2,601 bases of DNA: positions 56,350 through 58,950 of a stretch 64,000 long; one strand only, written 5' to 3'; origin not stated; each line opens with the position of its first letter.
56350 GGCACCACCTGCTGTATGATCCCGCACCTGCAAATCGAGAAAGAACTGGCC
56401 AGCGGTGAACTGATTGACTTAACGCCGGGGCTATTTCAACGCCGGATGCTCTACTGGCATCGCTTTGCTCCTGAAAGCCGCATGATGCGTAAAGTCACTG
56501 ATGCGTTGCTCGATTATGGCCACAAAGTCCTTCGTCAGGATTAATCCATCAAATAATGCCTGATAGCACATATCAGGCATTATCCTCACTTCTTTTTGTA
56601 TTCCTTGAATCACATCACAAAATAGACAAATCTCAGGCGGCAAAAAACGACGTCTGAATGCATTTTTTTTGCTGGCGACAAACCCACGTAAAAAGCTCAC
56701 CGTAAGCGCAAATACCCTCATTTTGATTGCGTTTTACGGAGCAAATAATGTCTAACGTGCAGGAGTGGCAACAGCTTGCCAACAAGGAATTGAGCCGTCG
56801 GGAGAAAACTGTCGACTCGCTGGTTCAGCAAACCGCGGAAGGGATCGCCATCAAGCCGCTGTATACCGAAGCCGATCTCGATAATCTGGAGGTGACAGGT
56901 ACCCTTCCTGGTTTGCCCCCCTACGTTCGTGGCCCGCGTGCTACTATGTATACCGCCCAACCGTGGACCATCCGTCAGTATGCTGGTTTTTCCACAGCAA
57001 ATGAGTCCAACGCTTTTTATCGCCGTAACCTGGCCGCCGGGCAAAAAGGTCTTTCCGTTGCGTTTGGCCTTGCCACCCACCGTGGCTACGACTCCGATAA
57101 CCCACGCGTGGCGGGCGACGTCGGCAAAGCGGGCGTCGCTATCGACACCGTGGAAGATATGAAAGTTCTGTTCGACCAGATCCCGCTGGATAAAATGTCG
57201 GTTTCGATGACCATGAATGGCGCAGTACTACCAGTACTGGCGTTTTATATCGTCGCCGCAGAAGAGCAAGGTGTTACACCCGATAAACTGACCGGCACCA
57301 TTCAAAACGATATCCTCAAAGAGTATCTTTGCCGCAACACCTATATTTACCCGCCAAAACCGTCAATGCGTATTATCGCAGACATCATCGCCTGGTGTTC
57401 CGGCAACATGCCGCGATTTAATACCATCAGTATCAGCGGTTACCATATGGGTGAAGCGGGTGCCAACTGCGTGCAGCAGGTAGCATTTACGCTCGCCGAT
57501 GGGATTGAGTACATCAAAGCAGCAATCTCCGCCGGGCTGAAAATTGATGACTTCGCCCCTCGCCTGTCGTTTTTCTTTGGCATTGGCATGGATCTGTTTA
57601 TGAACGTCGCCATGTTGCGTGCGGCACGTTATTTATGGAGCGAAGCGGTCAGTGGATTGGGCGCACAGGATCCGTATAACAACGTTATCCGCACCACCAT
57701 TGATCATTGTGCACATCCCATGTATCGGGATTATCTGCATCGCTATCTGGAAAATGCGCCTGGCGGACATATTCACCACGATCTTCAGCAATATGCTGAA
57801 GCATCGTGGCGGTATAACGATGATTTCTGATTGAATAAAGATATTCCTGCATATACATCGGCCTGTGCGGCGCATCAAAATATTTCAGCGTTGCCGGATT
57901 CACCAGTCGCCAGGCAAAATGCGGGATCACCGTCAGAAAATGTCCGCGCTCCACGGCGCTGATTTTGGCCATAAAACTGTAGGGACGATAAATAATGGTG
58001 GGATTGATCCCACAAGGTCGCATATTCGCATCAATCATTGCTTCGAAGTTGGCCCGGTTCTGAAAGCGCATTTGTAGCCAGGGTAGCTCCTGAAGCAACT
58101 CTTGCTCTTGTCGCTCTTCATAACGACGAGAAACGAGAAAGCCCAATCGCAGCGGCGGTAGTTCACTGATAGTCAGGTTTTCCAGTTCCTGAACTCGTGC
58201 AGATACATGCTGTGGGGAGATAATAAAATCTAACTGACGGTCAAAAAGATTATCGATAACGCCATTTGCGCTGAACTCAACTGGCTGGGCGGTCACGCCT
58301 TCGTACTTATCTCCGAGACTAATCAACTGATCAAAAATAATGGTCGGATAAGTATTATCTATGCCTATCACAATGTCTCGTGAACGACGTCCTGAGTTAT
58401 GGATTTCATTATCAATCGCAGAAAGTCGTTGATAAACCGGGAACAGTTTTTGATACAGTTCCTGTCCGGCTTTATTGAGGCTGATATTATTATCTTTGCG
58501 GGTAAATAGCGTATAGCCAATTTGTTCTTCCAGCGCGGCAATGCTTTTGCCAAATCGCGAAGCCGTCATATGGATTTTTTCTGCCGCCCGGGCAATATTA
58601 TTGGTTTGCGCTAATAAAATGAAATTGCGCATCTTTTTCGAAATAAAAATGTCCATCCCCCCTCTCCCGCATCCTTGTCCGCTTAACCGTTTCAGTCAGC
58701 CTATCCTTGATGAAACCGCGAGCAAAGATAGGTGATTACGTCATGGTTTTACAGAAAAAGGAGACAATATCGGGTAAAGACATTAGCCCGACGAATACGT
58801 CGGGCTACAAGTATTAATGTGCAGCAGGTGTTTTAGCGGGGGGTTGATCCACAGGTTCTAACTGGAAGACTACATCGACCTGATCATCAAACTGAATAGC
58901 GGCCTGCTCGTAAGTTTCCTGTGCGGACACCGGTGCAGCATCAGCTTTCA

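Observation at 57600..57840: Deletion of the sbm operon: truncated scpA abuts and overlaps convergent ygfI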

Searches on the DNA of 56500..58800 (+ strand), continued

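Call 64: get_annotated_region(hit=H185, flank=1500)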
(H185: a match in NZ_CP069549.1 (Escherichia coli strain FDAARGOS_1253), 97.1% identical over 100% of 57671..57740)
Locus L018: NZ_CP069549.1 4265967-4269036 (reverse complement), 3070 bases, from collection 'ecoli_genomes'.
description: Escherichia coli strain FDAARGOS_1253 chromosome, complete genome
organism: Escherichia coli strain FDAARGOS_1253 (NCBI taxid 562)
replicon: chromosome; assembly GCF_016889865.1
host: Homo sapiens; source: missing; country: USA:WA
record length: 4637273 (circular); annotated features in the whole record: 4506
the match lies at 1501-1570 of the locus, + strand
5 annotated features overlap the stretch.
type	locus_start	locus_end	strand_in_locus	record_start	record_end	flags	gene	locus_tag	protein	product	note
CDS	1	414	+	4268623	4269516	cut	argP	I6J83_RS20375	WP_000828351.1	DNA-binding transcriptional regulator ArgP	-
CDS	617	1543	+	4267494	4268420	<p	-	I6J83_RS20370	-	methylmalonyl-CoA mutase family protein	incomplete; partial in the middle of a contig; missing C-terminus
CDS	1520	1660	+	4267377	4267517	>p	-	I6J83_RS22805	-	hypothetical protein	incomplete; partial in the middle of a contig; missing N-terminus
CDS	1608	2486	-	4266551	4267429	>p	srsR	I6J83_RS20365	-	LysR family transcriptional regulator SrsR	incomplete; partial in the middle of a contig; missing C-terminus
CDS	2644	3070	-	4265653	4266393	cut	yggE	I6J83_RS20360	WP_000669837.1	oxidative stress defense protein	-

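Call 65: get_annotated_region(hit=H207, flank=1600)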
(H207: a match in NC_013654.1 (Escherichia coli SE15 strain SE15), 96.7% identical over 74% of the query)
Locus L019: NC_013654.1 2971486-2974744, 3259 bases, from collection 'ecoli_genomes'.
description: Escherichia coli SE15, complete sequence
organism: Escherichia coli SE15 strain SE15 (NCBI taxid 431946)
replicon: chromosome; assembly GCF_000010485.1
host: -; source: -; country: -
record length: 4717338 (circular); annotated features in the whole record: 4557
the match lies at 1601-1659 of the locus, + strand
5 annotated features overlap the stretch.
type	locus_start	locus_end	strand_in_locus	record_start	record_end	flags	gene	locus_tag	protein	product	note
CDS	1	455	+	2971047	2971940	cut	argP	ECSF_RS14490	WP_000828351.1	DNA-binding transcriptional regulator ArgP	-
CDS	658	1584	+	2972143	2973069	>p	-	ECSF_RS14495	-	methylmalonyl-CoA mutase family protein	incomplete; partial in the middle of a contig; missing C-terminus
CDS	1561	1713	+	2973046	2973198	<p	-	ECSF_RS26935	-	acetyl-CoA hydrolase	incomplete; partial in the middle of a contig; missing N-terminus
CDS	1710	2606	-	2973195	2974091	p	srsR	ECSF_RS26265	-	LysR family transcriptional regulator SrsR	internal stop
CDS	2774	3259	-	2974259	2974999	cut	yggE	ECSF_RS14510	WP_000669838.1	oxidative stress defense protein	-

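Call 66: get_annotated_region(hit=H152, flank=1500)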
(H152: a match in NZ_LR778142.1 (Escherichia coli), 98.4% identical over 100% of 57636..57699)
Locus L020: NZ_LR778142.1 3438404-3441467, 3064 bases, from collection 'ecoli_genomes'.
description: Escherichia coli isolate SC434 chromosome 1
organism: Escherichia coli (NCBI taxid 562)
replicon: chromosome; assembly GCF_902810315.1
host: -; source: soil; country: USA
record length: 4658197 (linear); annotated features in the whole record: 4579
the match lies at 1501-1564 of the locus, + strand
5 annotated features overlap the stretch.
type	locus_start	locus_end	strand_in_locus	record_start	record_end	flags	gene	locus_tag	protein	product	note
CDS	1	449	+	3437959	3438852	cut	argP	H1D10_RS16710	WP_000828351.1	DNA-binding transcriptional regulator ArgP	-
CDS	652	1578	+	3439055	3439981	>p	-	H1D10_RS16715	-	methylmalonyl-CoA mutase family protein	incomplete; partial in the middle of a contig; missing C-terminus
CDS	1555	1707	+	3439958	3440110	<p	-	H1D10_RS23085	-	acetyl-CoA hydrolase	incomplete; partial in the middle of a contig; missing N-terminus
CDS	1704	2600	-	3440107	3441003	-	srsR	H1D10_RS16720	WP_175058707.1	LysR family transcriptional regulator SrsR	-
CDS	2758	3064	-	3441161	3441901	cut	yggE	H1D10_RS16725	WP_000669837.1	oxidative stress defense protein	-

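Call 67: get_annotated_region(hit=H111, flank=1500)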
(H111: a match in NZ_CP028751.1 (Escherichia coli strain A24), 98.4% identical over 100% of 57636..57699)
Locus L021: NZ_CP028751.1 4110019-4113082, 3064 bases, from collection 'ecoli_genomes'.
description: Escherichia coli strain A24 chromosome, complete genome
organism: Escherichia coli strain A24 (NCBI taxid 562)
replicon: chromosome; assembly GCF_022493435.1
host: Armadillo; source: feces; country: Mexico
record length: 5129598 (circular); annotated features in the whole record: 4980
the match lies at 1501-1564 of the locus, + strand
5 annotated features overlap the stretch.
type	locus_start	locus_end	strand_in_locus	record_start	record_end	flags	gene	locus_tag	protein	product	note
CDS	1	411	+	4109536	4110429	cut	argP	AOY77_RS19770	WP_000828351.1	DNA-binding transcriptional regulator ArgP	-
CDS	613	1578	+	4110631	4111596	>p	-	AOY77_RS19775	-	methylmalonyl-CoA mutase family protein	incomplete; partial in the middle of a contig; missing C-terminus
CDS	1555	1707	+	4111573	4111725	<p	-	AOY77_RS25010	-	acetyl-CoA hydrolase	incomplete; partial in the middle of a contig; missing N-terminus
CDS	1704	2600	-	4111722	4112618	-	srsR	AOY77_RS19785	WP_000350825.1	LysR family transcriptional regulator SrsR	-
CDS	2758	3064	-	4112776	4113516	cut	yggE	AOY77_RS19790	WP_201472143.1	oxidative stress defense protein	-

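Call 68: get_annotated_region(hit=H198, flank=1600)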
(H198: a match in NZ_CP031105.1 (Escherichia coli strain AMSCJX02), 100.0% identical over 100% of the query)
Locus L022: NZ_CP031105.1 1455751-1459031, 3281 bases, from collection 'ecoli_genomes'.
description: Escherichia coli strain AMSCJX02 chromosome, complete genome
organism: Escherichia coli strain AMSCJX02 (NCBI taxid 562)
replicon: chromosome; assembly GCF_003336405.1
host: Giant panda; source: feces; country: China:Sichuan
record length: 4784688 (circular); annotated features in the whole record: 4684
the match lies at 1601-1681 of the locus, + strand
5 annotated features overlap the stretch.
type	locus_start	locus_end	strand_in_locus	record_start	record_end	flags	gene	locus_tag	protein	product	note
CDS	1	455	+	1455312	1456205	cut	argP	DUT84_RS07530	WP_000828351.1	DNA-binding transcriptional regulator ArgP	-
CDS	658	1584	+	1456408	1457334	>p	-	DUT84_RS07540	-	methylmalonyl-CoA mutase family protein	incomplete; partial in the middle of a contig; missing C-terminus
CDS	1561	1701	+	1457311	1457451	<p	-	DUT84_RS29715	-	hypothetical protein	incomplete; partial in the middle of a contig; missing N-terminus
CDS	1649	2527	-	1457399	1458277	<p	srsR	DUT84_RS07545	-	LysR family transcriptional regulator SrsR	incomplete; partial in the middle of a contig; missing C-terminus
CDS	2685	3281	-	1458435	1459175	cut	yggE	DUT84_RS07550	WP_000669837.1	oxidative stress defense protein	-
